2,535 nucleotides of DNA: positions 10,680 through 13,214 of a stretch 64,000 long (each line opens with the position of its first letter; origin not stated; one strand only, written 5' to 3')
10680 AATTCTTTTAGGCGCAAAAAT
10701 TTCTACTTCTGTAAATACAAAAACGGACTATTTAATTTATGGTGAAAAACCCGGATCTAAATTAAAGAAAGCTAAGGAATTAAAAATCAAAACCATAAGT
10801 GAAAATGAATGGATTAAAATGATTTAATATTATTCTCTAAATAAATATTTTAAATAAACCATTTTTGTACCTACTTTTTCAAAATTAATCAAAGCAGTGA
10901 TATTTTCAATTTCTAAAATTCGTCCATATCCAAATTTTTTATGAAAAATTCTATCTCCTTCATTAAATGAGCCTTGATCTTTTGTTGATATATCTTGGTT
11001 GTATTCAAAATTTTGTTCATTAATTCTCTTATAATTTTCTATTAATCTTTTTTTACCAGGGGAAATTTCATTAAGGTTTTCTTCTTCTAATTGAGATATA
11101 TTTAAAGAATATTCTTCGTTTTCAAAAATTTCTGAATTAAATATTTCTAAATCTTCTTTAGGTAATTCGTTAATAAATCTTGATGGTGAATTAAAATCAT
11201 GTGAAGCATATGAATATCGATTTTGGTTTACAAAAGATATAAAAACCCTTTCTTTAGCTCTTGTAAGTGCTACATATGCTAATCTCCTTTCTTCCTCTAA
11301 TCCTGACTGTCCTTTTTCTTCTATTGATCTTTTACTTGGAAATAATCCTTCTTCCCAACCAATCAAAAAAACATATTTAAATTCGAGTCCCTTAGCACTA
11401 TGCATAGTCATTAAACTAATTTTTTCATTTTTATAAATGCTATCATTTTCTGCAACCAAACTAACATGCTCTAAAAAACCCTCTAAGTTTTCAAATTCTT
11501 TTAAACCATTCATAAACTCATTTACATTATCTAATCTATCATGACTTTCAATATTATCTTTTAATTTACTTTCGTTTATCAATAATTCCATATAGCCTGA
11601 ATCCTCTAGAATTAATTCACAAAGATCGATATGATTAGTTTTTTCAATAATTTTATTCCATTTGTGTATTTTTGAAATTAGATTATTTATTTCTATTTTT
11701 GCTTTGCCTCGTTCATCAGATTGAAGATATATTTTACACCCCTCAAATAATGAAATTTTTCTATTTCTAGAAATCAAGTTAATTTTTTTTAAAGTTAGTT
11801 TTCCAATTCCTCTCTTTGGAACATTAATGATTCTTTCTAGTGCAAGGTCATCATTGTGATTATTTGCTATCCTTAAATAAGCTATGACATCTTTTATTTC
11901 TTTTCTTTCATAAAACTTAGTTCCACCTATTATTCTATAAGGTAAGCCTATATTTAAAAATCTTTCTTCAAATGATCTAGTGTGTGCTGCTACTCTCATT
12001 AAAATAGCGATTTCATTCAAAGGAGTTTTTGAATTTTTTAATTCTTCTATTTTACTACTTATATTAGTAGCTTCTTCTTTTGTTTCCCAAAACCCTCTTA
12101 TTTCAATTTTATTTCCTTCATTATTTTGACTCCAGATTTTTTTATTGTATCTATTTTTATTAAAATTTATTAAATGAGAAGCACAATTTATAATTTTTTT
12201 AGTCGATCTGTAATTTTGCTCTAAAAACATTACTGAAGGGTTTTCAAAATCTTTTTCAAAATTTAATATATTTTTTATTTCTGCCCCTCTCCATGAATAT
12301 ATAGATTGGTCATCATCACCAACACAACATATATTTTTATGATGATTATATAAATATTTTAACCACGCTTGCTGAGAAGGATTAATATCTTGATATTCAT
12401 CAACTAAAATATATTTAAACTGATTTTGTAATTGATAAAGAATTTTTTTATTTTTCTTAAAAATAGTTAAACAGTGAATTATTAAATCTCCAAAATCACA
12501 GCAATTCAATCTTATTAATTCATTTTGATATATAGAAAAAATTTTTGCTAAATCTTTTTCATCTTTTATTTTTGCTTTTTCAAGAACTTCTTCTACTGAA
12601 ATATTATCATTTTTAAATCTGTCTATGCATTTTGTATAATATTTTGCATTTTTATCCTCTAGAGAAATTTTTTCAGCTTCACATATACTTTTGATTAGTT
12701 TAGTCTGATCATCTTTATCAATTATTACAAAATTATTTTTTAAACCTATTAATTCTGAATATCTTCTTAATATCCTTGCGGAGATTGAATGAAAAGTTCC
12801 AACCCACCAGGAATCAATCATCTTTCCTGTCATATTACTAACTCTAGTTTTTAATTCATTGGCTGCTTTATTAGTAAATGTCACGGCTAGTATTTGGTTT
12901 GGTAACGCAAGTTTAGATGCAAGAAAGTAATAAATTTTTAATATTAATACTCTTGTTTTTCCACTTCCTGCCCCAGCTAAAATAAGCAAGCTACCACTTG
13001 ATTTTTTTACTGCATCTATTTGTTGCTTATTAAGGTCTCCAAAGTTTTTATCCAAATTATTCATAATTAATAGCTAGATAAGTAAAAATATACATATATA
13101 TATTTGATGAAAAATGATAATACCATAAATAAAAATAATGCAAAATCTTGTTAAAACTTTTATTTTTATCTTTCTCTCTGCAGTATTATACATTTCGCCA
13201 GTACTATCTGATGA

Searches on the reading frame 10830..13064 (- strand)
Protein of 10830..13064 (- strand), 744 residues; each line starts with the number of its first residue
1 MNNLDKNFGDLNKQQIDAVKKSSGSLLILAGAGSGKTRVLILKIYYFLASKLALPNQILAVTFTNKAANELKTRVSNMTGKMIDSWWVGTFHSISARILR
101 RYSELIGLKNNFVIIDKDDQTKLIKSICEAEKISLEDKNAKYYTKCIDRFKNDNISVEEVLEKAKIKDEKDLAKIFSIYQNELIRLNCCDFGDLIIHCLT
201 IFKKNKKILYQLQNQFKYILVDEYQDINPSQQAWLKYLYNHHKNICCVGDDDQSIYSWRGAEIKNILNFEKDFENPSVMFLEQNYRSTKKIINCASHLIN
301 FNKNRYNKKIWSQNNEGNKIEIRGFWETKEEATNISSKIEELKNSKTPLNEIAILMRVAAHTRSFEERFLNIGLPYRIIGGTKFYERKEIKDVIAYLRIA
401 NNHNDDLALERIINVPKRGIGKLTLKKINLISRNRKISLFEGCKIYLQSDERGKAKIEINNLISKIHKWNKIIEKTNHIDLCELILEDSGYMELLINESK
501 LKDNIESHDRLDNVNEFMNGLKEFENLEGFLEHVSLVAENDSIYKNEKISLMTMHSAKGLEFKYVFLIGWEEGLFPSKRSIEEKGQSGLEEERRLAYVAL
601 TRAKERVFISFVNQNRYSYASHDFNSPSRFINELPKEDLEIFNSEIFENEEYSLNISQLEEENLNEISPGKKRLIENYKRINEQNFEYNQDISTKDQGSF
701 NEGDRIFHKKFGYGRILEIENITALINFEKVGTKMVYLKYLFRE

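Call 63: find_encoding_contigs(protein=window:10830-13064:-, flank=10000, max_places=1)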
Protein window:10830-13064:- (744 aa): 18 contigs read that carry it; 1 place shown.
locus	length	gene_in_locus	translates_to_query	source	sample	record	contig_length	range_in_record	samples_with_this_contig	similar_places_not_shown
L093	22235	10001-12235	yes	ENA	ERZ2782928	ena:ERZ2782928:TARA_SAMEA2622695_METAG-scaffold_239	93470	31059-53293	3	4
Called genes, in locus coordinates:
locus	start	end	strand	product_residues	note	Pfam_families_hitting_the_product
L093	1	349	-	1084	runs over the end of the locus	PF25596:CPSase_L_D1, PF02786:CPSase_L_D2, PF02787:CPSase_L_D3, PF25596:CPSase_L_D1, PF02222:ATP-grasp, PF02786:CPSase_L_D2, PF15632:ATPgrasp_Ter (weak), PF02142:MGS, +3 more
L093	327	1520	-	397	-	PF00988:CPSase_sm_chain, PF00117:GATase, PF07722:Peptidase_C26 (faint)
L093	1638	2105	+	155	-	PF09424:YqeY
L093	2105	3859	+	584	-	PF01807:Zn_ribbon_DnaG, PF08275:DNAG_N, PF01751:Toprim (weak), PF13155:Toprim_2, PF13662:Toprim_4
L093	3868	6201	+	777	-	PF00140:Sigma70_r1_2, PF04546:Sigma70_ner, PF04542:Sigma70_r2, PF04539:Sigma70_r3, PF04545:Sigma70_r4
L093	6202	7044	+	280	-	PF23023:Anti-Pycsar_Apyc1, PF00753:Lactamase_B, PF12706:Lactamase_B_2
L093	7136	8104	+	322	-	PF01435:Peptidase_M48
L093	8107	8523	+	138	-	PF02657:SufE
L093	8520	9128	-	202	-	PF05494:MlaC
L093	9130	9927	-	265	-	PF04333:MlaA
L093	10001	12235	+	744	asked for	PF00580:UvrD-helicase, PF13245:AAA_19, PF13604:AAA_30 (faint), PF01443:Viral_helicase1 (faint), PF13361:UvrD_C, PF13538:UvrD_C_2 (faint)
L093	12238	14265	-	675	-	PF22745:Nlig-Ia, PF01653:DNA_ligase_aden, PF03120:OB_DNA_ligase, PF03119:DNA_ligase_ZBD, PF12826:HHH_2, PF00533:BRCT, PF12738:PTCB-BRCT (weak)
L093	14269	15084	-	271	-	PF13512:TPR_18, PF13525:YfiO, PF13174:TPR_6 (faint)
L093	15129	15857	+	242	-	PF01510:Amidase_2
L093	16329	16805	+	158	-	PF02381:MraZ (weak)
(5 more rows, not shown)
